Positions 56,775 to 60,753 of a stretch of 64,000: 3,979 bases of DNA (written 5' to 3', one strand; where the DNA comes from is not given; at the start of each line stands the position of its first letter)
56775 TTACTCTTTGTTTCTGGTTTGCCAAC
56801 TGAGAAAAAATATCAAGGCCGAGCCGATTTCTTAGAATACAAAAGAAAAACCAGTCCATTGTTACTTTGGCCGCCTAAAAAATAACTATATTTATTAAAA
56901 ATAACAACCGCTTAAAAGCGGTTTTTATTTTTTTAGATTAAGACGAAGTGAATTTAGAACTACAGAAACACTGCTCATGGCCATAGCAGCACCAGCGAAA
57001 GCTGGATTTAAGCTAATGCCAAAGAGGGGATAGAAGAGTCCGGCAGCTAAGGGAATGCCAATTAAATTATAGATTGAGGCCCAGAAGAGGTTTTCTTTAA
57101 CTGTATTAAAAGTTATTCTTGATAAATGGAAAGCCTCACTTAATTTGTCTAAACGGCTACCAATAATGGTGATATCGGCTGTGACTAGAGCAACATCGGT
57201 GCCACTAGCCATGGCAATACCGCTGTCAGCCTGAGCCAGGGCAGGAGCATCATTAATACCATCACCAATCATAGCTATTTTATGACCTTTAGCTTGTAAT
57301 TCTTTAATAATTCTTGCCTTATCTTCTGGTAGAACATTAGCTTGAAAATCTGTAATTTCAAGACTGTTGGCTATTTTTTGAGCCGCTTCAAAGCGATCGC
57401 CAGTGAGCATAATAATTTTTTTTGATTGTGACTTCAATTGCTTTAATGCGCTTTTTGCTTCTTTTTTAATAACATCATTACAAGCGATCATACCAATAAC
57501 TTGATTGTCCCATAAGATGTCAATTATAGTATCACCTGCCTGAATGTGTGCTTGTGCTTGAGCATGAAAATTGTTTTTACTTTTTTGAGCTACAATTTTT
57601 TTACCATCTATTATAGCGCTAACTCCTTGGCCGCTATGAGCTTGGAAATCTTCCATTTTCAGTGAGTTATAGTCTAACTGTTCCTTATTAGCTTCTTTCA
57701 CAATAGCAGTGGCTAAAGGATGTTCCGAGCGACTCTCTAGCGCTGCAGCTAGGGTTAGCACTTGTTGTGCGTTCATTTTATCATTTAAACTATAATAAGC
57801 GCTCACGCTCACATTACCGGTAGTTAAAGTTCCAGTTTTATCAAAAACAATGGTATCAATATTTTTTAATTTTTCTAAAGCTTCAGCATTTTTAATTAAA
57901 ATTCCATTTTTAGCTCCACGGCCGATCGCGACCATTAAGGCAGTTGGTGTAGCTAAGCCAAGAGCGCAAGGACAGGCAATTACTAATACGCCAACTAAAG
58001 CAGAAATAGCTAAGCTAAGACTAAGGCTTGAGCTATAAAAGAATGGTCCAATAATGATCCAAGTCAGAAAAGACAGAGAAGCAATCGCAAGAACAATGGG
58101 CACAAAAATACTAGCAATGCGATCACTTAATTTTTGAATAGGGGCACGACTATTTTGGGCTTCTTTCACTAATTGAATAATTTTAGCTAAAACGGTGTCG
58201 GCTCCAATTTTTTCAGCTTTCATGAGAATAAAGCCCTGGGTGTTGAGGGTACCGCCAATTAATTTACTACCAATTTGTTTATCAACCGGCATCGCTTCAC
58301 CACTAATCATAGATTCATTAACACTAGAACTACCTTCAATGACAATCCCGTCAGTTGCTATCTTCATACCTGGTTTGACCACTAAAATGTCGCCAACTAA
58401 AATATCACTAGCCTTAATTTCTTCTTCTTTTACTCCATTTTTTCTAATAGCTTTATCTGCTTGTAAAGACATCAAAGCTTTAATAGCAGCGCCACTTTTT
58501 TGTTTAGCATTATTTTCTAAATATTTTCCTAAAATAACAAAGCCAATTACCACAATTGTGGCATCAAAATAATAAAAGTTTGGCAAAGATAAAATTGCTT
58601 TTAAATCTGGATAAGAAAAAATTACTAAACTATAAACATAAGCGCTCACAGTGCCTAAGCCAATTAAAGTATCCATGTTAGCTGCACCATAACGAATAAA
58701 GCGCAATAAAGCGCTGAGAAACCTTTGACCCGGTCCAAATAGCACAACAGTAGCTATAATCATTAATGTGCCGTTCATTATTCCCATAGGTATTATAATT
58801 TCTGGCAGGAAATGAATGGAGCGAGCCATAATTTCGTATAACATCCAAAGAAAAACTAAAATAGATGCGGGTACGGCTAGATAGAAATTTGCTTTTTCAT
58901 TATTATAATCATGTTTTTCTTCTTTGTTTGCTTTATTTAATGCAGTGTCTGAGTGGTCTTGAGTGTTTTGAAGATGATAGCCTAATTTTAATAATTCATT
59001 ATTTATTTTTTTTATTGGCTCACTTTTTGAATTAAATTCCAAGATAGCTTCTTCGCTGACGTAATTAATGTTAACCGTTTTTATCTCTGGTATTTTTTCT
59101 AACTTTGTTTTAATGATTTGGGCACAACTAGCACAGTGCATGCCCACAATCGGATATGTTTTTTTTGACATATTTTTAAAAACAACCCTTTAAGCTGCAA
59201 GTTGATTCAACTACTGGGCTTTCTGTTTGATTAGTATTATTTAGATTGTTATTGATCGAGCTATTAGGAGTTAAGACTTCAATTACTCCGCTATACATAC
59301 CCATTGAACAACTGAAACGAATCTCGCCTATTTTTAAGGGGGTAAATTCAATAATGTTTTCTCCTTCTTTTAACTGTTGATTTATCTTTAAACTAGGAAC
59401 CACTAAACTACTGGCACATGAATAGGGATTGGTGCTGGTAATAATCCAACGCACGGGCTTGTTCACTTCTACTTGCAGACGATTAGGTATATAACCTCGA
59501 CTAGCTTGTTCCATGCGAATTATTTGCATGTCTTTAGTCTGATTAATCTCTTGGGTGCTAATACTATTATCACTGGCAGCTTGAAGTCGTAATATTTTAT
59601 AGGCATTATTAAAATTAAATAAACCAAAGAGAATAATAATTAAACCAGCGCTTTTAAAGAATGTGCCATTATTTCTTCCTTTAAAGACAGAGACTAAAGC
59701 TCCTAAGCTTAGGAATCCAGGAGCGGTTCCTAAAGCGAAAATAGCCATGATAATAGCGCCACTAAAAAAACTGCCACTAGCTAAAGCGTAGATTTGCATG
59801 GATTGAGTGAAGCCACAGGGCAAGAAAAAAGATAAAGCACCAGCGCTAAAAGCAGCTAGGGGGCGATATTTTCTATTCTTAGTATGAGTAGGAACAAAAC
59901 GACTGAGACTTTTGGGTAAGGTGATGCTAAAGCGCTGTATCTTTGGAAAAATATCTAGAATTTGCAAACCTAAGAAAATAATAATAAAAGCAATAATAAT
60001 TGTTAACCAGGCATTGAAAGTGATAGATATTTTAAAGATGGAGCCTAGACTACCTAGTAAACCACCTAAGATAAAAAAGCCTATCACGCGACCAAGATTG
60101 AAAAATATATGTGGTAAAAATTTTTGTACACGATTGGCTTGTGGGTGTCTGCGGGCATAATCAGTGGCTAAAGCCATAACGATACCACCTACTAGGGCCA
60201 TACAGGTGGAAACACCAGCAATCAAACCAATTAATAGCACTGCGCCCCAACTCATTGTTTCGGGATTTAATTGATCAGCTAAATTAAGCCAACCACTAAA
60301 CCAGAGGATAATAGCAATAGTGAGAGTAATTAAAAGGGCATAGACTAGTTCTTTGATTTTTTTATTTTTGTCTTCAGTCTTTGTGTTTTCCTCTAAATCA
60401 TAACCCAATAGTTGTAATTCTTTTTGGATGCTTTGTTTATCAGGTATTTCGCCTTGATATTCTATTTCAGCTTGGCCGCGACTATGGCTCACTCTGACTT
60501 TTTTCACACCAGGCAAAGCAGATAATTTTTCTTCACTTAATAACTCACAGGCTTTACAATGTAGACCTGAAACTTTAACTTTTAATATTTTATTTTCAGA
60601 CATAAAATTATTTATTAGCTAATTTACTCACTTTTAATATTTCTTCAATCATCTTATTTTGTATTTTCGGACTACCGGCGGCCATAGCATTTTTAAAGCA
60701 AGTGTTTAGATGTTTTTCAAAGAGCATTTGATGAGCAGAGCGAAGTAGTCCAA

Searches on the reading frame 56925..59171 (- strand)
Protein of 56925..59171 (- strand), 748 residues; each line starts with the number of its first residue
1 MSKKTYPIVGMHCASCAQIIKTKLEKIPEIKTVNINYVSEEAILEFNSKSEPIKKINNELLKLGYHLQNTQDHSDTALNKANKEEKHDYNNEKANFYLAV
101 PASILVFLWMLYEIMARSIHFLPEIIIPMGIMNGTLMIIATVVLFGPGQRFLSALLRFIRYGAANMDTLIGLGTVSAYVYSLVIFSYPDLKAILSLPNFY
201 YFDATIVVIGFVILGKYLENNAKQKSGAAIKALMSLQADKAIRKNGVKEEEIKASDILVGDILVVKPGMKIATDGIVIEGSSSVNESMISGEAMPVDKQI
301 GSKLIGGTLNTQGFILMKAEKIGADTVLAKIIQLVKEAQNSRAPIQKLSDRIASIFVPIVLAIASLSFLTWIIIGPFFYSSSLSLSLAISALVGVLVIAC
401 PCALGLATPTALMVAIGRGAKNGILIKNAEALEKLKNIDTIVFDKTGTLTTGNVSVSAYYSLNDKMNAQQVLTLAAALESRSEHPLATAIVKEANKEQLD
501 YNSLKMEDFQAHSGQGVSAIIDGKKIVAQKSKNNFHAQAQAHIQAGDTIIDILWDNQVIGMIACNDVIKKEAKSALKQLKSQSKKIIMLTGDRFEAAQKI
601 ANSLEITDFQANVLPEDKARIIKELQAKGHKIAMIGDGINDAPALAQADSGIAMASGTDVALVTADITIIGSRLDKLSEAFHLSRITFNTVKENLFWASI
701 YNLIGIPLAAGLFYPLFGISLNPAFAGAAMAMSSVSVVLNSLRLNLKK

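Call 28: search_protein_families(library=pfam, proteins=[window:56925-59171:-], max_evalue=0.00001)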
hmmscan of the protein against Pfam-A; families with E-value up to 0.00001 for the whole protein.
window:56925-59171:- (748 aa): 4 families
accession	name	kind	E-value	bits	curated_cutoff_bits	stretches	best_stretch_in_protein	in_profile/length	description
PF00122.25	E1-E2_ATPase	-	3.6e-53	180.2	28.1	1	236-422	2-181/181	E1-E2 ATPase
PF00702.32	Hydrolase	-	1.5e-35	123.8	26.4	1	438-649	1-191/191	haloacid dehalogenase-like hydrolase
PF00403.32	HMA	-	3.4e-12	47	24.8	1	5-66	1-62/62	Heavy-metal-associated domain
PF08282.18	Hydrolase_3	-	6.7e-07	29.7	20.9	0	620-668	194-242/255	haloacid dehalogenase-like hydrolase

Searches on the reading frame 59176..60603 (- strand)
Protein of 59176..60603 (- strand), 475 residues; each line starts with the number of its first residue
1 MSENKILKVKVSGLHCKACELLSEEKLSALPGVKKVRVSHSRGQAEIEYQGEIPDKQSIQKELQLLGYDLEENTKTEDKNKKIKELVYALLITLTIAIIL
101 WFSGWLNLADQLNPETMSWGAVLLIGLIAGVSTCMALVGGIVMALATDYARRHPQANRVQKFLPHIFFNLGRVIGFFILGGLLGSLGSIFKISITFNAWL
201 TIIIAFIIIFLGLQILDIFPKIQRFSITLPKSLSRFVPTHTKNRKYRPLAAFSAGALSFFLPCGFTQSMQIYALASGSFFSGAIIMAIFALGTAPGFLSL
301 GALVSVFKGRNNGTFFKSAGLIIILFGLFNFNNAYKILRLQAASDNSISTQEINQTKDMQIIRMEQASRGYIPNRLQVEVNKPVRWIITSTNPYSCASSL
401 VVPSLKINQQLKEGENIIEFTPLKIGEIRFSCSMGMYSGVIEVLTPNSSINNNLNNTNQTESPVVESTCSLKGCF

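Call 28: search_protein_families(library=pfam, proteins=[window:59176-60603:-], max_evalue=0.00001)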
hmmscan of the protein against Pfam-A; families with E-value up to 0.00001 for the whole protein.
window:59176-60603:- (475 aa): 3 families
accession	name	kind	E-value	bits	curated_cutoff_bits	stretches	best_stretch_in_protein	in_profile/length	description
PF13386.12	DsbD_2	-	2.8e-34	119.2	24.9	1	122-328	2-198/199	Cytochrome C biogenesis protein transmembrane region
PF13473.12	Cupredoxin_1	-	2.8e-09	37.4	27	1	354-441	15-102/104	Cupredoxin-like domain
PF00403.32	HMA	-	3.9e-09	37.2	24.8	1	9-69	2-62/62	Heavy-metal-associated domain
